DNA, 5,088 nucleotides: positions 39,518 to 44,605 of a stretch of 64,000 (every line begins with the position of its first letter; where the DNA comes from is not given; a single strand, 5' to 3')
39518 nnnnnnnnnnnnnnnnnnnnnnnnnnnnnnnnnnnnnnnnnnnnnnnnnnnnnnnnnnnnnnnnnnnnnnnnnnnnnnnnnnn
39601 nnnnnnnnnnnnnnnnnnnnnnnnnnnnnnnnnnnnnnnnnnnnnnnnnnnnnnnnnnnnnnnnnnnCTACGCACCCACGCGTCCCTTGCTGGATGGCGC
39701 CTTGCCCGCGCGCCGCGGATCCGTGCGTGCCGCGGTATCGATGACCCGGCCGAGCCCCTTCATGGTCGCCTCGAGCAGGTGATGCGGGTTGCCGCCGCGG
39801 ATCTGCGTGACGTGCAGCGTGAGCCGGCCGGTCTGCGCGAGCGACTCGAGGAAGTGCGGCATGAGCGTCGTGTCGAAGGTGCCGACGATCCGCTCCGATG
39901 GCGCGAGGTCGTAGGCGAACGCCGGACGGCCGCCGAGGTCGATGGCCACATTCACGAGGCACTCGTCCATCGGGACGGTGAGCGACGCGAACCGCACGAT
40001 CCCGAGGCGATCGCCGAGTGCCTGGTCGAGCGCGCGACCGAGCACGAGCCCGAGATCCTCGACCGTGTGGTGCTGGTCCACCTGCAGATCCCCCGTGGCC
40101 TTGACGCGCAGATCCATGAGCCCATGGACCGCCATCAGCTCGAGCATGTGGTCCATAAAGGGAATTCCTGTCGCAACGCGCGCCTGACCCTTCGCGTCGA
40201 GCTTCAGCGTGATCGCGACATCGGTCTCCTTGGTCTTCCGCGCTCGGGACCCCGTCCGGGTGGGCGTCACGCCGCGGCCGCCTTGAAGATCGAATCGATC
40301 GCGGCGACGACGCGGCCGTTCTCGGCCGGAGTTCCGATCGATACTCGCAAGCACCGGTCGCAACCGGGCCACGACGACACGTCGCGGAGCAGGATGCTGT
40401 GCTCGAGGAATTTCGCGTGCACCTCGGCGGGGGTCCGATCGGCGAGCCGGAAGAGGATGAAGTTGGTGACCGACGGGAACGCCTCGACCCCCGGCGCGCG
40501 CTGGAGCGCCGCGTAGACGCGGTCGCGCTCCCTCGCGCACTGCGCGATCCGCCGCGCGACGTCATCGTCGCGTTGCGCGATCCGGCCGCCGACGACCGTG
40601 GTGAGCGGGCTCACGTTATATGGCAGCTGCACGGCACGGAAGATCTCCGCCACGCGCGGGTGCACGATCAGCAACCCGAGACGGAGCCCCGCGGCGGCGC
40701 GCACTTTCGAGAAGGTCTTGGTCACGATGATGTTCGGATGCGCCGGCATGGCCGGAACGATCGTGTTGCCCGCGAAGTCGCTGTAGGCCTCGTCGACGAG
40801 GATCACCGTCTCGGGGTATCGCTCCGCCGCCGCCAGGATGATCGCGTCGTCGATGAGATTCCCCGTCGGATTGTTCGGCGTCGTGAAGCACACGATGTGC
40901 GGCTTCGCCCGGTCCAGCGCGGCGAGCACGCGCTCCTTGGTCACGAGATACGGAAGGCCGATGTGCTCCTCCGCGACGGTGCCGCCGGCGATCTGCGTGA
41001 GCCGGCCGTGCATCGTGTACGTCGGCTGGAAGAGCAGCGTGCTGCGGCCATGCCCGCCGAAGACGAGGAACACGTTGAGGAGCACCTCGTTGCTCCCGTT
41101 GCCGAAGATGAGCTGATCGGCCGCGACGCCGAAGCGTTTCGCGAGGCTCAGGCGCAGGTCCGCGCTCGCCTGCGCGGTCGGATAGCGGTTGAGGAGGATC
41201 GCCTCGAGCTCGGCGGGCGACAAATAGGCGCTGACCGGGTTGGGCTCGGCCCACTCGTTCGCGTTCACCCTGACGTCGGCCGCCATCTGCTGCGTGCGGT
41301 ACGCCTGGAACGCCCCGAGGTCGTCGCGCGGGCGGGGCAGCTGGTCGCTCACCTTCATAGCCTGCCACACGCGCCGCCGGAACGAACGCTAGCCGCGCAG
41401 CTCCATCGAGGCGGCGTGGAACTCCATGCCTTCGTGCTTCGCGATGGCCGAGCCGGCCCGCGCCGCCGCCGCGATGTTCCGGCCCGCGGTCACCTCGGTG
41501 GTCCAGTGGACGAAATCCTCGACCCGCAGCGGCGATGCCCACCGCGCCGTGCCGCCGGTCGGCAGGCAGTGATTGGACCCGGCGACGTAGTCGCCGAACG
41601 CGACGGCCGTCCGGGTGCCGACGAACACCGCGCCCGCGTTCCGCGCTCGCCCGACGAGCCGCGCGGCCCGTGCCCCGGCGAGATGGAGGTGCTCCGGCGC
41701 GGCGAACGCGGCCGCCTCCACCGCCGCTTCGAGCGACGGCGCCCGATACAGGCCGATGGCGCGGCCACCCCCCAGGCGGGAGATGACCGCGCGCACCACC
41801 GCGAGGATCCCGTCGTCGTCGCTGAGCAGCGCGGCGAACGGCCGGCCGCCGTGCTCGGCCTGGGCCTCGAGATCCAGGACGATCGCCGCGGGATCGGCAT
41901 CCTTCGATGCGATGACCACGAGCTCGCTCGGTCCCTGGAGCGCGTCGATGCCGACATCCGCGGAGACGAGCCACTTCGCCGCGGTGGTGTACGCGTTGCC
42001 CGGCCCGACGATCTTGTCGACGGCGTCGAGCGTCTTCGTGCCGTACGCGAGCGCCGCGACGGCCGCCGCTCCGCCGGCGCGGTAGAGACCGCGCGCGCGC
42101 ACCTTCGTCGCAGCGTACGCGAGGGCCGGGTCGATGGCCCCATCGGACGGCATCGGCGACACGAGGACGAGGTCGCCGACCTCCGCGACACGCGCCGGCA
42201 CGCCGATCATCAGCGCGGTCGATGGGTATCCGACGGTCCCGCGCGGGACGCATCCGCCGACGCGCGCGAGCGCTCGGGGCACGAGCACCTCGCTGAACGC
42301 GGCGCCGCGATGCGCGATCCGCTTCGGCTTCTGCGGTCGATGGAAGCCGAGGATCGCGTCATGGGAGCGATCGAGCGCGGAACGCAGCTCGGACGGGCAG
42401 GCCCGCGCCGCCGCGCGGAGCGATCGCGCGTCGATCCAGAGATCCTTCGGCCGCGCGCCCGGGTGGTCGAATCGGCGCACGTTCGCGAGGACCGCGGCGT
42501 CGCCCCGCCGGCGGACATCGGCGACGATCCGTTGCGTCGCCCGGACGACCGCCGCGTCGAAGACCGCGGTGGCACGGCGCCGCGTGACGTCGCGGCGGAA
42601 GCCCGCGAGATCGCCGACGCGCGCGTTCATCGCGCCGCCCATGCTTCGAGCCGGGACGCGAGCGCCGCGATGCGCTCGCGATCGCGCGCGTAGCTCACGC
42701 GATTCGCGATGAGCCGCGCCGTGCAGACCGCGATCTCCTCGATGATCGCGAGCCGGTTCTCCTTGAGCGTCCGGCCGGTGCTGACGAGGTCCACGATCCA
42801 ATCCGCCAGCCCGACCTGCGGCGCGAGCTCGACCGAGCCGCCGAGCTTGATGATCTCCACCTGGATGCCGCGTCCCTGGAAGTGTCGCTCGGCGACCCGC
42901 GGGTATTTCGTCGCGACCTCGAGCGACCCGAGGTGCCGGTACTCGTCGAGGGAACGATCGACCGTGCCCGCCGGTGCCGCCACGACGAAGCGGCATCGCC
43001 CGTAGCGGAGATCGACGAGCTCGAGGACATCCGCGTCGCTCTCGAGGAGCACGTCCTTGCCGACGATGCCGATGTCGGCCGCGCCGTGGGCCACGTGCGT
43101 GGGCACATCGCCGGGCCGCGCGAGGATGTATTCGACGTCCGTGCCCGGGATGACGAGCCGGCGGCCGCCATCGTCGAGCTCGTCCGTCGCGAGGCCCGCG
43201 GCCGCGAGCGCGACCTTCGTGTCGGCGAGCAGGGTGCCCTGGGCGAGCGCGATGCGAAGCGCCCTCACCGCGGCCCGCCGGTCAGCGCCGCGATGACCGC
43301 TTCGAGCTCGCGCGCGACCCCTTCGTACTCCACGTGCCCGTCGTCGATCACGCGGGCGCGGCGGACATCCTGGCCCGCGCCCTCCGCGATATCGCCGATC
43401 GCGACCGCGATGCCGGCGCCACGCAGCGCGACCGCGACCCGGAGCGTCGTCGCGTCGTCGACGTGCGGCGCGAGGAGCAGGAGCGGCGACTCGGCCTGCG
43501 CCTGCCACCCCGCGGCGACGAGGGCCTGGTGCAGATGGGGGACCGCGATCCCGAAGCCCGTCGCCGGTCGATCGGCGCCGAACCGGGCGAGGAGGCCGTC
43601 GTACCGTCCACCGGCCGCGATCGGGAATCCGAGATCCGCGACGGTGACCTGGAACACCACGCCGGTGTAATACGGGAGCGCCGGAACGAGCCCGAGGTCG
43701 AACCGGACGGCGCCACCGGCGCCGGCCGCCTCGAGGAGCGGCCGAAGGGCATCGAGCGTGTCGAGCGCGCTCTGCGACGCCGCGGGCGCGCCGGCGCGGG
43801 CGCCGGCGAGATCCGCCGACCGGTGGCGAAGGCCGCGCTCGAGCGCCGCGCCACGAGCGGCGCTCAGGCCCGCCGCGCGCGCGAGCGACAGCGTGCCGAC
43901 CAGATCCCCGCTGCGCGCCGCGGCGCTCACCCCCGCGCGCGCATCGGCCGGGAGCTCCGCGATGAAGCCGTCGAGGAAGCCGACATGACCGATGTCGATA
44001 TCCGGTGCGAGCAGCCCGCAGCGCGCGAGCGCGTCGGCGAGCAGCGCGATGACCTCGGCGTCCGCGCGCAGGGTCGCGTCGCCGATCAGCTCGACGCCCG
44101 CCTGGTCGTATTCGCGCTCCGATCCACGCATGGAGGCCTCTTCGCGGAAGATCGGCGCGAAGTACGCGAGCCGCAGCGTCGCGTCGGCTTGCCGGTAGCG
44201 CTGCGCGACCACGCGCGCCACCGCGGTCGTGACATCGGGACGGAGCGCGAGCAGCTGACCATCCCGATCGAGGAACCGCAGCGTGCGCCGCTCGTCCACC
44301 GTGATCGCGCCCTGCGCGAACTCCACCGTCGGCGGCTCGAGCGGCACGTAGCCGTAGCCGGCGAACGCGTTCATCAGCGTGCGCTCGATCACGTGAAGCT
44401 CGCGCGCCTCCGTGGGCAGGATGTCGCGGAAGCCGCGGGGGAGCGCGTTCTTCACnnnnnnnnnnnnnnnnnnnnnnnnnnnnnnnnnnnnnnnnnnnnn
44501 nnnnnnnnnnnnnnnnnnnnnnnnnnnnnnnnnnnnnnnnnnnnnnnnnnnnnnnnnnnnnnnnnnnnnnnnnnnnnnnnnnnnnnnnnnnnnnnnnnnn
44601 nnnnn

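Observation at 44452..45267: HAD-IA hydrolase translationally coupled to hisZ at the head of the his operon: candidate histidinol-phosphate phosphatase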

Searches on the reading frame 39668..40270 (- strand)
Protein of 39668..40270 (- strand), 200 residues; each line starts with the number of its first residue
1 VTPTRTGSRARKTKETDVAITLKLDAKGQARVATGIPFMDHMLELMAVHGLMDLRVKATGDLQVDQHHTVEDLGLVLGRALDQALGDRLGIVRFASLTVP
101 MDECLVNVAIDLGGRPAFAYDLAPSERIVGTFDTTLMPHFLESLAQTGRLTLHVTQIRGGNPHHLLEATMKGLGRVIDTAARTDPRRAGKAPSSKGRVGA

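Call 6: search_protein_families(library=pfam, proteins=[window:39668-40270:-])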
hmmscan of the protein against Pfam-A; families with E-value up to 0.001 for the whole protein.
window:39668-40270:- (200 aa): 1 family
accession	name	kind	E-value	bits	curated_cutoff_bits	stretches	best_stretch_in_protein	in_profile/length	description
PF00475.24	IGPD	-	1.8e-57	193.9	27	1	34-176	1-143/144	Imidazoleglycerol-phosphate dehydratase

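Call 7: search_protein_families(library=ncbifam, proteins=[window:39668-40270:-])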
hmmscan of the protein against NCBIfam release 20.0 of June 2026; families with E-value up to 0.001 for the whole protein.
window:39668-40270:- (200 aa): 13 families
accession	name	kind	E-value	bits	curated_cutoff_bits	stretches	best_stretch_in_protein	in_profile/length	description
NF002116.0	PRK00951.2-6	equivalog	8.8e-73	244.4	269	1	4-197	3-196/197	imidazoleglycerol-phosphate dehydratase HisB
NF002108.0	PRK00951.1-3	equivalog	1.6e-71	240.3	328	1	2-197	7-202/205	imidazoleglycerol-phosphate dehydratase HisB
NF002109.0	PRK00951.1-5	equivalog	6.1e-70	235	278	1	4-197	2-195/196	imidazoleglycerol-phosphate dehydratase HisB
NF002115.0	PRK00951.2-5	equivalog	2.7e-67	226.3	289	1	5-197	3-194/195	imidazoleglycerol-phosphate dehydratase HisB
NF002111.0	PRK00951.2-1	equivalog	1e-66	224.3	231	1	4-197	3-193/194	imidazoleglycerol-phosphate dehydratase HisB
NF002110.2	PRK00951.1-6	equivalog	5e-64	215.7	266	1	5-197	1-198/199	imidazoleglycerol-phosphate dehydratase HisB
NF002112.0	PRK00951.2-2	equivalog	4.5e-62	209.3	315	1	10-196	7-192/194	imidazoleglycerol-phosphate dehydratase HisB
NF003937.0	PRK05446.1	equivalog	1e-61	208.9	443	1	4-196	166-353/355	bifunctional histidinol-phosphatase/imidazoleglycerol-phosphate dehydratase HisB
NF002106.0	PRK00951.1-1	equivalog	2.2e-61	207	283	1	4-197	3-196/197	imidazoleglycerol-phosphate dehydratase HisB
NF002114.0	PRK00951.2-4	equivalog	8.4e-59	198.4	189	1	10-196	5-188/190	imidazoleglycerol-phosphate dehydratase HisB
NF002107.0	PRK00951.1-2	equivalog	1.4e-57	194.5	267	1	6-196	3-192/194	imidazoleglycerol-phosphate dehydratase HisB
NF002113.0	PRK00951.2-3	equivalog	3.5e-48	164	288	1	10-188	7-182/190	imidazoleglycerol-phosphate dehydratase HisB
NF010121.0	PRK13598.1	equivalog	2.2e-47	161.4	295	1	5-183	3-181/193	imidazoleglycerol-phosphate dehydratase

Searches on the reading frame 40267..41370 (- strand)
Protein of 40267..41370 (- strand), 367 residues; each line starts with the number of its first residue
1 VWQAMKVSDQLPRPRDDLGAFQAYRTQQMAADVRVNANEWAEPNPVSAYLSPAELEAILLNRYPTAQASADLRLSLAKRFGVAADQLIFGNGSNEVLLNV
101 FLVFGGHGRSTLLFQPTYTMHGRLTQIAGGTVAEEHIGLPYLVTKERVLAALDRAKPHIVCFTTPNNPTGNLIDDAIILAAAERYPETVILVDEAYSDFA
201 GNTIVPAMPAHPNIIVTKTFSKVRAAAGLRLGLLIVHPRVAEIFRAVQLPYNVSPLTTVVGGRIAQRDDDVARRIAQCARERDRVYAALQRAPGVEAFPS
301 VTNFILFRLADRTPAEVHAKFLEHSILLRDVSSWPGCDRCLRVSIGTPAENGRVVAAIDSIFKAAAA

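Call 6: search_protein_families(library=pfam, proteins=[window:40267-41370:-])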
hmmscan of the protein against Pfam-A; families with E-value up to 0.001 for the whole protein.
window:40267-41370:- (367 aa): 1 family
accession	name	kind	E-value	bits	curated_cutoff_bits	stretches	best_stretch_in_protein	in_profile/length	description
PF00155.27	Aminotran_1_2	-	5.6e-44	151.2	19.7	1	59-358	34-361/361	Aminotransferase class I and II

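Call 7: search_protein_families(library=ncbifam, proteins=[window:40267-41370:-])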
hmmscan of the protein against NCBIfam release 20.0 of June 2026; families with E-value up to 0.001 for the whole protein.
window:40267-41370:- (367 aa): 55 families (the best 25 are shown)
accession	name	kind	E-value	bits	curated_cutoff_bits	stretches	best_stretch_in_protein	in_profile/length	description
TIGR01141.1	hisC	equivalog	8.7e-75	251.8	276.55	1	16-360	2-348/349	histidinol-phosphate transaminase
NF002877.0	PRK03317.1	equivalog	2.9e-69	233.6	409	1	8-364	10-369/374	histidinol-phosphate transaminase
TIGR01140.1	L_thr_O3P_dcar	equivalog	7.9e-54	183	290.55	1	27-358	16-330/331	threonine-phosphate decarboxylase CobD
NF002726.0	PRK02610.1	equivalog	1.1e-46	159.5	391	1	15-364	6-371/374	histidinol-phosphate transaminase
NF002878.0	PRK03321.1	subfamily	1.6e-44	152.1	374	1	13-363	4-350/352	histidinol-phosphate transaminase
NF003496.0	PRK05166.1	equivalog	1.1e-39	136.3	540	1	57-364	62-372/373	histidinol-phosphate transaminase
NF006580.0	PRK09105.1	subfamily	1.1e-35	123.2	444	1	27-363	43-372/375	pyridoxal phosphate-dependent aminotransferase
NF006014.0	PRK08153.1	equivalog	8.2e-33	113.8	510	1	25-365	28-367/370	pyridoxal phosphate-dependent aminotransferase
NF051461.1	pyoverd_PtaA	equivalog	5.4e-32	110.9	500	1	25-354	29-352/359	pyoverdine biosynthesis transaminase PtaA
NF005915.1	PRK07908.1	equivalog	3.1e-21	76.1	360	1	28-358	12-331/332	Rv2231c family histidinol phosphate aminotransferase CobC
NF041364.1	GntC_guanitoxin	equivalog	4.9e-21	75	415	1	58-336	28-324/356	guanitoxin biosynthesis PLP-dependent (S)-gamma-hydroxy-L-arginine cyclodehydratase GntC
NF053748.1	bifunc_CobBC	exception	2.3e-19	69.3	950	1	30-358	482-796/797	bifunctional hydrogenobyrinic acid a,c-diamide synthase/histidinol phosphate aminotransferase CobBC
NF006225.0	PRK08354.1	equivalog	5.3e-18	65.5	288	1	107-361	82-315/318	putative aminotransferase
NF004870.0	PRK06225.1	equivalog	4.2e-17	61.9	351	1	57-351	56-362/380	pyridoxal phosphate-dependent aminotransferase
NF005021.0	PRK06425.1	equivalog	1.2e-15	57.5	353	1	152-362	118-331/335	histidinol-phosphate aminotransferase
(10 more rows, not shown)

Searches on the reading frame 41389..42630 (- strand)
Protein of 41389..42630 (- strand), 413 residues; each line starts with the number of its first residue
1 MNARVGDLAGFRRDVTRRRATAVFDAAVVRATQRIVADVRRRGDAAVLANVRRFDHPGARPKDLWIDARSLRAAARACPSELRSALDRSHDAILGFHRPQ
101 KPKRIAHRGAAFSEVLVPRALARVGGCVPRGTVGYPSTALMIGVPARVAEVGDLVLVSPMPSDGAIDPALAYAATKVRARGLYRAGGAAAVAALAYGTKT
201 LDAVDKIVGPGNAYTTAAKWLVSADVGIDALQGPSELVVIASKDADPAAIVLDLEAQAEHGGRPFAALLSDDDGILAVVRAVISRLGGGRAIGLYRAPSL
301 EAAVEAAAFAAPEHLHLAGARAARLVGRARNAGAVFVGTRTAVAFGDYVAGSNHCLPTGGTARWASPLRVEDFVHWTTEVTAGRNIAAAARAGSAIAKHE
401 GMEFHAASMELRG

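Call 6: search_protein_families(library=pfam, proteins=[window:41389-42630:-])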
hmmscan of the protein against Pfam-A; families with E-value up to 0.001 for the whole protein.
window:41389-42630:- (413 aa): 1 family
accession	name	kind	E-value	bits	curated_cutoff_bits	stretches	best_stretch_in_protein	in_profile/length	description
PF00815.25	Histidinol_dh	-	1.9e-103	347.1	27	1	26-412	9-410/411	Histidinol dehydrogenase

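Call 7: search_protein_families(library=ncbifam, proteins=[window:41389-42630:-])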
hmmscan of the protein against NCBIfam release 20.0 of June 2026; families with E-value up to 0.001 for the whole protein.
window:41389-42630:- (413 aa): 2 families
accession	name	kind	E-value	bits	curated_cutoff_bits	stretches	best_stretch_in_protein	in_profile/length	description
TIGR00069.1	hisD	equivalog_domain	1.1e-103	347.6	243.8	1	33-412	2-393/393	histidinol dehydrogenase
NF010343.0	PRK13770.1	equivalog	1.6e-61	208.4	647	2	22-284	15-273/416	histidinol dehydrogenase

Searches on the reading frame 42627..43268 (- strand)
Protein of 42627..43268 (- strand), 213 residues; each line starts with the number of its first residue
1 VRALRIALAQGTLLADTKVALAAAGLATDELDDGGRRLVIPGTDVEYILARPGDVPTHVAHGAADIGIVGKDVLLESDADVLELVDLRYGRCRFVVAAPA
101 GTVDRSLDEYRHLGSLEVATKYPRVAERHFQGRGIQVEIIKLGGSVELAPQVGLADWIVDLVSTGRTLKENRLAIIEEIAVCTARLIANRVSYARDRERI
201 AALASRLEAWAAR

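Call 6: search_protein_families(library=pfam, proteins=[window:42627-43268:-])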
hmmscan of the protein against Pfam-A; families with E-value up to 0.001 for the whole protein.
window:42627-43268:- (213 aa): 1 family
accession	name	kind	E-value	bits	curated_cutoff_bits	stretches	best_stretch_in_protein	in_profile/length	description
PF01634.23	HisG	-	9.3e-56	188.6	25.5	1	51-208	1-157/158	ATP phosphoribosyltransferase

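Call 7: search_protein_families(library=ncbifam, proteins=[window:42627-43268:-])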
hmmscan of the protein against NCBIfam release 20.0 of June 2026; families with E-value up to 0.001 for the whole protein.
window:42627-43268:- (213 aa): 1 family
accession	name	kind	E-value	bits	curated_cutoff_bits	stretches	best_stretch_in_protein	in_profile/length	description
TIGR00070.1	hisG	equivalog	5.9e-57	192.5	75.75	1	4-188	1-183/183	ATP phosphoribosyltransferase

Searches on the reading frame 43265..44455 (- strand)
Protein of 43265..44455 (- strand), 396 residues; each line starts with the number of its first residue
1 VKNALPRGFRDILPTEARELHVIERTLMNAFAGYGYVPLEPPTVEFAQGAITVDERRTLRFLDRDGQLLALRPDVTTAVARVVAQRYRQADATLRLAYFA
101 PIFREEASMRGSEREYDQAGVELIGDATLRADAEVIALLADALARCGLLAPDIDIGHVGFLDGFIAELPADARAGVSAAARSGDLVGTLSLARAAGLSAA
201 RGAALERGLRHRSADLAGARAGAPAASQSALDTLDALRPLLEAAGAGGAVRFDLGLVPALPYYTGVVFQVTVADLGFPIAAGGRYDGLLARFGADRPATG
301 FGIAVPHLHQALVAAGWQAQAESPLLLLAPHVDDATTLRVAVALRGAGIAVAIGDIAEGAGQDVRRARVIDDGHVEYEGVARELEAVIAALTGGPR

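Call 6: search_protein_families(library=pfam, proteins=[window:43265-44455:-])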
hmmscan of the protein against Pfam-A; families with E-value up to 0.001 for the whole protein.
window:43265-44455:- (396 aa): 2 families
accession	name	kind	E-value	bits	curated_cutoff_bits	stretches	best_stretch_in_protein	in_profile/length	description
PF13393.11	tRNA-synt_His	-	6.8e-66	223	25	1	8-305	1-305/308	Histidyl-tRNA synthetase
PF00587.30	tRNA-synt_2b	-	0.00011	22.8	29.3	1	63-148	5-96/179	tRNA synthetase class II core domain (G, H, P, S and T)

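Call 7: search_protein_families(library=ncbifam, proteins=[window:43265-44455:-])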
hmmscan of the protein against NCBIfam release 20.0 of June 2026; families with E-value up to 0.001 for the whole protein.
window:43265-44455:- (396 aa): 20 families
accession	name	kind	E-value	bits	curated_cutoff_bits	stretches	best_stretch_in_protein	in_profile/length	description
TIGR00443.1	hisZ_biosyn_reg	equivalog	2.7e-75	253.4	271.65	1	10-312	1-312/314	ATP phosphoribosyltransferase regulatory subunit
NF008941.0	PRK12292.2-4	equivalog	3.2e-71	240.3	447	1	6-360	10-369/393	ATP phosphoribosyltransferase regulatory subunit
TIGR00442.1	hisS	equivalog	1.2e-54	185.9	286.75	1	6-357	3-360/406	histidine--tRNA ligase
NF008942.0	PRK12292.2-5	equivalog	1.8e-54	185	643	1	3-353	9-370/434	ATP phosphoribosyltransferase regulatory subunit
NF008940.0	PRK12292.2-3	equivalog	1.2e-49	169.1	450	1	6-345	6-356/404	ATP phosphoribosyltransferase regulatory subunit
NF008936.0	PRK12292.1-3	equivalog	1.1e-48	166.1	492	2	2-166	4-172/406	ATP phosphoribosyltransferase regulatory subunit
NF008935.0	PRK12292.1-1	equivalog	3e-45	154.8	350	1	4-352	5-351/382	ATP phosphoribosyltransferase regulatory subunit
NF009086.0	PRK12421.1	equivalog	8.7e-41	140.1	318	1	5-352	9-359/389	ATP phosphoribosyltransferase regulatory subunit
NF008943.0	PRK12292.3-1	equivalog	2.8e-38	132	690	1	3-337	24-351/403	ATP phosphoribosyltransferase regulatory subunit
NF008945.0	PRK12292.3-3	equivalog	7.1e-37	127.4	409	1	5-326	2-314/368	ATP phosphoribosyltransferase regulatory subunit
NF008937.0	PRK12292.1-4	equivalog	2.5e-34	118.8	693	1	5-352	9-361/395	ATP phosphoribosyltransferase regulatory subunit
NF008938.0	PRK12292.1-6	equivalog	7.2e-33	114.1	833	2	2-165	5-170/420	ATP phosphoribosyltransferase regulatory subunit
NF008953.0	PRK12295.1-6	equivalog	1.3e-32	113.2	384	2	17-169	9-162/384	ATP phosphoribosyltransferase regulatory subunit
NF008939.0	PRK12292.2-1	equivalog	1.3e-25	90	335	1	8-326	8-336/391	ATP phosphoribosyltransferase regulatory subunit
NF008950.0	PRK12295.1-3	equivalog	1.2e-19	70.9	492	2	25-184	18-182/387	ATP phosphoribosyltransferase regulatory subunit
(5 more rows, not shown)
